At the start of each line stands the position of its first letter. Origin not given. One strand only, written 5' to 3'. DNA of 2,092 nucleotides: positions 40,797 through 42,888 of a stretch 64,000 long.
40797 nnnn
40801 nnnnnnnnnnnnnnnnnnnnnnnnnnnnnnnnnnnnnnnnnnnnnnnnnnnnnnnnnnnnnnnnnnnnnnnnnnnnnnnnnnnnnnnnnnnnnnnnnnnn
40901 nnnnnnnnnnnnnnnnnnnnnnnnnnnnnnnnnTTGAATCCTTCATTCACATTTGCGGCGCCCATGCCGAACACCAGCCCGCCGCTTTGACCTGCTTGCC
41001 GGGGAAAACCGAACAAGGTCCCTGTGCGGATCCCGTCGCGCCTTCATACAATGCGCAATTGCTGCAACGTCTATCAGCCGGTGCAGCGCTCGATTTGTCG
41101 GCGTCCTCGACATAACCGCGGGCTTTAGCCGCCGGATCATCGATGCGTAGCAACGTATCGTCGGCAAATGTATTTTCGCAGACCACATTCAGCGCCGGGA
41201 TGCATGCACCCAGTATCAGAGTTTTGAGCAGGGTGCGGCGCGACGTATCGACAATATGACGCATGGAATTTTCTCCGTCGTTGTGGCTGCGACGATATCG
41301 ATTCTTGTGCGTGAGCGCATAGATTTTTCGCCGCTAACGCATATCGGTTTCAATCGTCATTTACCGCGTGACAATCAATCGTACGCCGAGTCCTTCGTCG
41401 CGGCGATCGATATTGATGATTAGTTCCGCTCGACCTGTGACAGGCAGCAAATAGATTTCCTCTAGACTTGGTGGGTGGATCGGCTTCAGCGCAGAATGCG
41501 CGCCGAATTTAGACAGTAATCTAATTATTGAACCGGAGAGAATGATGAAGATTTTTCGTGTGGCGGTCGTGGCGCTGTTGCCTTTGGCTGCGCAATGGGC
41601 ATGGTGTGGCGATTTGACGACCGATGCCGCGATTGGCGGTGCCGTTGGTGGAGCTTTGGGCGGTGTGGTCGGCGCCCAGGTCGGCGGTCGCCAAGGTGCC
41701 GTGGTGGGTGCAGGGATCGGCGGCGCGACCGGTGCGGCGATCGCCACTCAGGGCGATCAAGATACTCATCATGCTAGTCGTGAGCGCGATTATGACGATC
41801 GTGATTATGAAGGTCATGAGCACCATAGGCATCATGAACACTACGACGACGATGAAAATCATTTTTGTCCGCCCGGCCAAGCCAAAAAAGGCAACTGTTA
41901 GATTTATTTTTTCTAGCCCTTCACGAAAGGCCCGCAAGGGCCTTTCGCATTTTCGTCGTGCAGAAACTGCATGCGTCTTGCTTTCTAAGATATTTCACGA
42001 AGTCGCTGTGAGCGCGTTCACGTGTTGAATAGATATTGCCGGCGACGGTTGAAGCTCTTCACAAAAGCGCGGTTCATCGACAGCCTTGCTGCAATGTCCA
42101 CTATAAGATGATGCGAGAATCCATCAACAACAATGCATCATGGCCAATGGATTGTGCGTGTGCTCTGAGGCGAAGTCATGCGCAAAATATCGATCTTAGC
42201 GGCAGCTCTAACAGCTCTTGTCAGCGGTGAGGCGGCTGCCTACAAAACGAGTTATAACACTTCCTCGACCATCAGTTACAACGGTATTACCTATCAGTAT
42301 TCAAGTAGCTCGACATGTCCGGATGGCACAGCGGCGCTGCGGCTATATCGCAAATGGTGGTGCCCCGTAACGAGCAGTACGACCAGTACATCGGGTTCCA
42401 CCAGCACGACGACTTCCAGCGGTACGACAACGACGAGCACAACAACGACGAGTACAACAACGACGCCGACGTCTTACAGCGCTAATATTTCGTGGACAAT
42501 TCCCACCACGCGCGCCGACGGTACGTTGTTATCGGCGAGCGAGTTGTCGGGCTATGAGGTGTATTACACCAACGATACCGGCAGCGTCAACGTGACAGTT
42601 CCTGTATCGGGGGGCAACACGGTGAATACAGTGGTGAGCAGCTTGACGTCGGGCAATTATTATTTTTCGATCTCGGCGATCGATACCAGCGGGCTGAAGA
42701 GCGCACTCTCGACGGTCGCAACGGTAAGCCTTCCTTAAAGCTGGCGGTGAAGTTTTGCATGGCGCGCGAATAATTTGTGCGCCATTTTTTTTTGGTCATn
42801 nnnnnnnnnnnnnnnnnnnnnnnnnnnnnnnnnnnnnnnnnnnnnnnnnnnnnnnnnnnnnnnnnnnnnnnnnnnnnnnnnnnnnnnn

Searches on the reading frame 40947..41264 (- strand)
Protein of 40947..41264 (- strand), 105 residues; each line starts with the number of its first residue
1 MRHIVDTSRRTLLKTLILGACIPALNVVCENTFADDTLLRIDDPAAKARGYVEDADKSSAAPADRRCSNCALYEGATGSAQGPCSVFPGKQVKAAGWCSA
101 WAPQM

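Call 26: search_protein_families(library=pfam, max_evalue=0.00001, proteins=[window:40947-41264:-])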
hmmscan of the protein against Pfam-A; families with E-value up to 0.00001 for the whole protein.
window:40947-41264:- (105 aa): 1 family
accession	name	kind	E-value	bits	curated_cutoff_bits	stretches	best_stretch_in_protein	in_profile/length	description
PF01355.22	HIPIP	-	2.9e-20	72.7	22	1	42-102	1-66/66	High potential iron-sulfur protein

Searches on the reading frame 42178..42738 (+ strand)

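Call 26: search_protein_families(library=pfam, max_evalue=0.00001, proteins=[window:42178-42738:+])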
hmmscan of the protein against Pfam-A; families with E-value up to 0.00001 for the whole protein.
window:42178-42738:+ (186 aa): 0 families

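Call 91: search_protein_families(library=pfam, max_evalue=0.01, proteins=[window:42178-42738:+])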
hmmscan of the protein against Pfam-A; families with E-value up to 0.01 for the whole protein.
window:42178-42738:+ (186 aa): 1 family
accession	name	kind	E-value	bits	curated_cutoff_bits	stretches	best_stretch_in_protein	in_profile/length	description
PF16389.11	DUF4998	-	0.00092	19.3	29.1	1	123-181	47-106/199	Domain of unknown function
